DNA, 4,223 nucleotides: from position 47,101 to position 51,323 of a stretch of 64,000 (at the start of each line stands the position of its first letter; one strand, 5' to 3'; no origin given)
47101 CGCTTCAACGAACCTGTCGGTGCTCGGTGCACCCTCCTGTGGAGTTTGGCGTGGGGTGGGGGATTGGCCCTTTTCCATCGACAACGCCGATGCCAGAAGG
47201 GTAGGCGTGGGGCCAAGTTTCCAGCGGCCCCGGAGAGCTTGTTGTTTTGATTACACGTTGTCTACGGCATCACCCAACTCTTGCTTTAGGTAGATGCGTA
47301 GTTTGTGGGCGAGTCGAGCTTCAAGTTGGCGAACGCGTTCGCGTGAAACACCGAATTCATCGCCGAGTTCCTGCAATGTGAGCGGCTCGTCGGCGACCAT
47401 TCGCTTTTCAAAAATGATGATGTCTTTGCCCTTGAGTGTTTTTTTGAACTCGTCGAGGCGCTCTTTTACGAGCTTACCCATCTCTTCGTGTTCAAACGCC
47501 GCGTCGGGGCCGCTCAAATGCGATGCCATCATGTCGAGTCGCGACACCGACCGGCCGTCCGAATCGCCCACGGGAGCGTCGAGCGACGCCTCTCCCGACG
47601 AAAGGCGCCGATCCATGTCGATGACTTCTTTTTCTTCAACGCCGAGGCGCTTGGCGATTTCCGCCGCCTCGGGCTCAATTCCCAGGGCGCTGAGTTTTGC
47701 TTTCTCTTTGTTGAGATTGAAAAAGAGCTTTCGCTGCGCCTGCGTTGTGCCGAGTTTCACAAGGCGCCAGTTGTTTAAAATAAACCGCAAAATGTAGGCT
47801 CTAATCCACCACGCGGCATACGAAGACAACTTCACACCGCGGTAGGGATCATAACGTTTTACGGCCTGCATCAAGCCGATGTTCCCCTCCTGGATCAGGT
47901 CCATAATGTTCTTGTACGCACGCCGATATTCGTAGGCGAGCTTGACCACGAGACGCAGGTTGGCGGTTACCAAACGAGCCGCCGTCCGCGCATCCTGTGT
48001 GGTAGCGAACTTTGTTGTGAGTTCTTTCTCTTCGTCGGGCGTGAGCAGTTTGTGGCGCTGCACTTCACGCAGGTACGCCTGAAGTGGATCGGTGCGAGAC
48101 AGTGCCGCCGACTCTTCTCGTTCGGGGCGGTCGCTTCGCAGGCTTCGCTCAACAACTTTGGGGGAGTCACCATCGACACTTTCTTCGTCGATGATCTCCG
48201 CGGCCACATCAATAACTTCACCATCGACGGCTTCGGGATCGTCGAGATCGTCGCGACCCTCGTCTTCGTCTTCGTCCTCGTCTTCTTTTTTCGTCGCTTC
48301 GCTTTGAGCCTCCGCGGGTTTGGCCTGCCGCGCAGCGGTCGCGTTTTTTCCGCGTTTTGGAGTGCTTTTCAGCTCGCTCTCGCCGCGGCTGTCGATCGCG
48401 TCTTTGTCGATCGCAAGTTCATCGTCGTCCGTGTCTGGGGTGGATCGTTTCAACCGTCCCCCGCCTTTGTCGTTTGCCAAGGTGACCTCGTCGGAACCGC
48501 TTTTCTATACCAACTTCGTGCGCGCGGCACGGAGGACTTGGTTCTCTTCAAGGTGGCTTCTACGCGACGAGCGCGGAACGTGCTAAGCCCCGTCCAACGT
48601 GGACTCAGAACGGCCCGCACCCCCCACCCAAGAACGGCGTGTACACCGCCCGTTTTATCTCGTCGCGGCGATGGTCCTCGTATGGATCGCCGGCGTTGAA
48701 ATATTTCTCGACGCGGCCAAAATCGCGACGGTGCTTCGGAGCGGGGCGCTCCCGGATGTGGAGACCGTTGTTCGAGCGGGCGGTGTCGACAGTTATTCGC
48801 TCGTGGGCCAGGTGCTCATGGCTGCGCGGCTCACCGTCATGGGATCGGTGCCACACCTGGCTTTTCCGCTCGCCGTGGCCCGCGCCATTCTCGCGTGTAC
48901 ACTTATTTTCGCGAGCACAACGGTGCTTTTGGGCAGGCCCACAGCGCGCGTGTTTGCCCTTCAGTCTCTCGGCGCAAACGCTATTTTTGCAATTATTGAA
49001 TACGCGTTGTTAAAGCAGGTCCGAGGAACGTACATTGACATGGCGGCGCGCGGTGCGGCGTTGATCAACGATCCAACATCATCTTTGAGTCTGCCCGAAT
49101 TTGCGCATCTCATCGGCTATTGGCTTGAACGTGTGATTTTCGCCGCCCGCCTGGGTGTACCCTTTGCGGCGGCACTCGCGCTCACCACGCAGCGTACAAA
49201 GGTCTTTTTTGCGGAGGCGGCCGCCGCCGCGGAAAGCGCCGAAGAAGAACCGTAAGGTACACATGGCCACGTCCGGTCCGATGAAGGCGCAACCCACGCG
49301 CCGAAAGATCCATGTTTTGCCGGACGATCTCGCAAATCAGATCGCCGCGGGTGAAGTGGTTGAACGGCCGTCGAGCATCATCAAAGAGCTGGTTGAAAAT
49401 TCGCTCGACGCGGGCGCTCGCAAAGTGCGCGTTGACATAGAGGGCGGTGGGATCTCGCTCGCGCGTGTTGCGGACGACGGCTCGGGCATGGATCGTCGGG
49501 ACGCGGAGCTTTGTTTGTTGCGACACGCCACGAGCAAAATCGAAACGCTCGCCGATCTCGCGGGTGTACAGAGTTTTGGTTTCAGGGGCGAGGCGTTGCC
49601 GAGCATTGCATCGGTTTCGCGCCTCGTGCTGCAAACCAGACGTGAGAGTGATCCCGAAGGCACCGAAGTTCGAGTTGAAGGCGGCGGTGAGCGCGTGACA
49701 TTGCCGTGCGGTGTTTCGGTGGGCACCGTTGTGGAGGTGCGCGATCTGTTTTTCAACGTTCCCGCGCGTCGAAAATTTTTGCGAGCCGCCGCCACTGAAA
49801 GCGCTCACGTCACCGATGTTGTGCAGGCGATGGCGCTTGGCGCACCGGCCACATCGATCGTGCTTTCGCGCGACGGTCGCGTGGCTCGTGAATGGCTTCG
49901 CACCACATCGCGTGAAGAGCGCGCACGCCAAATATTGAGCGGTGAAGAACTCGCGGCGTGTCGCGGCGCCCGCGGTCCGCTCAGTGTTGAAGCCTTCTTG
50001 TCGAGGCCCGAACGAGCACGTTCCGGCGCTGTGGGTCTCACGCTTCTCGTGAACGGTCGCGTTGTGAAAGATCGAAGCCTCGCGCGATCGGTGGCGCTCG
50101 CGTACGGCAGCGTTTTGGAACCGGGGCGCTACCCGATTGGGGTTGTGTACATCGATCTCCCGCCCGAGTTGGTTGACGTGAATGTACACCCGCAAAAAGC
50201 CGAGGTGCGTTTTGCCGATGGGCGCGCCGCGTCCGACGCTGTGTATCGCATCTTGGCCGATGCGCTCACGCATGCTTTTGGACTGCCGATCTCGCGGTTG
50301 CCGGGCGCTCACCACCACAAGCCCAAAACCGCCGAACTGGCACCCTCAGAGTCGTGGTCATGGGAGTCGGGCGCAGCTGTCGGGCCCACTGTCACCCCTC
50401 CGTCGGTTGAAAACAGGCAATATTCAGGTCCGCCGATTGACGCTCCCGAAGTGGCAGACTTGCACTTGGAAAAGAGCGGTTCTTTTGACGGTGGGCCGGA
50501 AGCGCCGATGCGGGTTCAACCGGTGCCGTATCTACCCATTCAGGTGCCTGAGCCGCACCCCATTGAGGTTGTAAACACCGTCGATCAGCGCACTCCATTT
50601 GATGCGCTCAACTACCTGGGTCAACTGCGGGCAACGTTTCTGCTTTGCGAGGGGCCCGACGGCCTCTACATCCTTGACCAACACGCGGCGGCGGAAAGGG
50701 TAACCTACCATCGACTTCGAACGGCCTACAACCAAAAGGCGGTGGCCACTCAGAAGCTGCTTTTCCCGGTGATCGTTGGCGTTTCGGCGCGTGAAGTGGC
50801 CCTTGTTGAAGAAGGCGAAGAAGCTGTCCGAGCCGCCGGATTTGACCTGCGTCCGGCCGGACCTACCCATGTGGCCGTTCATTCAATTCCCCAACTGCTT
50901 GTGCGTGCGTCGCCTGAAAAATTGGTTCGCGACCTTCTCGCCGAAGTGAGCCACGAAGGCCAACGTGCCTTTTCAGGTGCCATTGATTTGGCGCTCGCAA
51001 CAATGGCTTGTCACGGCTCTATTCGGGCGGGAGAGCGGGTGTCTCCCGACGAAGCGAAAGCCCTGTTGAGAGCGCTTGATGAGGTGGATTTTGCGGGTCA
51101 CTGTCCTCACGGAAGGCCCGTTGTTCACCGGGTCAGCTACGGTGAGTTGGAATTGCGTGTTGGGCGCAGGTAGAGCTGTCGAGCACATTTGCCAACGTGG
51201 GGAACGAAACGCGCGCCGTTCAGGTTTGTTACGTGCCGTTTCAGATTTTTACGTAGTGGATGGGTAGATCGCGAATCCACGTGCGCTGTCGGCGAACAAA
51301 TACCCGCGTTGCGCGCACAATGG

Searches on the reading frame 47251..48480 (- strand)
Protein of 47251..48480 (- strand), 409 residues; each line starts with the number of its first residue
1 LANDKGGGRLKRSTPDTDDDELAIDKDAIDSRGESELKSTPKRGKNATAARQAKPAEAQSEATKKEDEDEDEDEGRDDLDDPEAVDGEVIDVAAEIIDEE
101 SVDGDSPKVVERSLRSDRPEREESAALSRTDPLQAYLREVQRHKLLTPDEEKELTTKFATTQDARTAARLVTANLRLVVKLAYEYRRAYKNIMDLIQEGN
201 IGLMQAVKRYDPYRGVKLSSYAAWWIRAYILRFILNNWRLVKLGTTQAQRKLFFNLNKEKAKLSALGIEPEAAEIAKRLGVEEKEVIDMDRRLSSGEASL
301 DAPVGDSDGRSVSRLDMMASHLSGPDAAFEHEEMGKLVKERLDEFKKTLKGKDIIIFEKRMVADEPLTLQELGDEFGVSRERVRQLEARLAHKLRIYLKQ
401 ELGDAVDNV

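Call 32: search_protein_families(library=pfam, proteins=[window:47251-48480:-], max_evalue=0.0001)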
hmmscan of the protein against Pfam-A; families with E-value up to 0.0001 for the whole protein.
window:47251-48480:- (409 aa): 4 families
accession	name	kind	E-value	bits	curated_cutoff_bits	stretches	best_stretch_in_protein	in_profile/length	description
PF04542.20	Sigma70_r2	-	2.5e-18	66.1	24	1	170-239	1-70/71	Sigma-70 region 2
PF04545.22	Sigma70_r4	-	2.9e-10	39.9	24.1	1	361-395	17-49/50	Sigma-70, region 4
PF00140.25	Sigma70_r1_2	-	5e-09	36.4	22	1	131-159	1-29/34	Sigma-70 factor, region 1.2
PF04539.22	Sigma70_r3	-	1.1e-05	25.8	25.3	0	264-309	15-60/78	Sigma-70 region 3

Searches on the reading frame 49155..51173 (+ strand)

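Call 32: search_protein_families(library=pfam, proteins=[window:49155-51173:+], max_evalue=0.0001)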
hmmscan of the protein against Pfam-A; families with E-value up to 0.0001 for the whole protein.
window:49155-51173:+ (672 aa): 4 families
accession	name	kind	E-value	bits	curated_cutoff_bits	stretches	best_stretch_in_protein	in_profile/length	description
PF08676.16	MutL_C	-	2.9e-39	134.5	25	1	488-628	1-141/142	MutL C terminal dimerisation domain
PF01119.25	DNA_mis_repair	-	1.3e-25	89.7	26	1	267-371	14-118/119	DNA mismatch repair protein, C-terminal domain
PF13589.12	HATPase_c_3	-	4.3e-08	33.7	25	1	74-167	5-98/137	Histidine kinase-, DNA gyrase B-, and HSP90-like ATPase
PF02518.31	HATPase_c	-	4.4e-05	24.3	26.4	1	71-173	5-104/111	Histidine kinase-, DNA gyrase B-, and HSP90-like ATPase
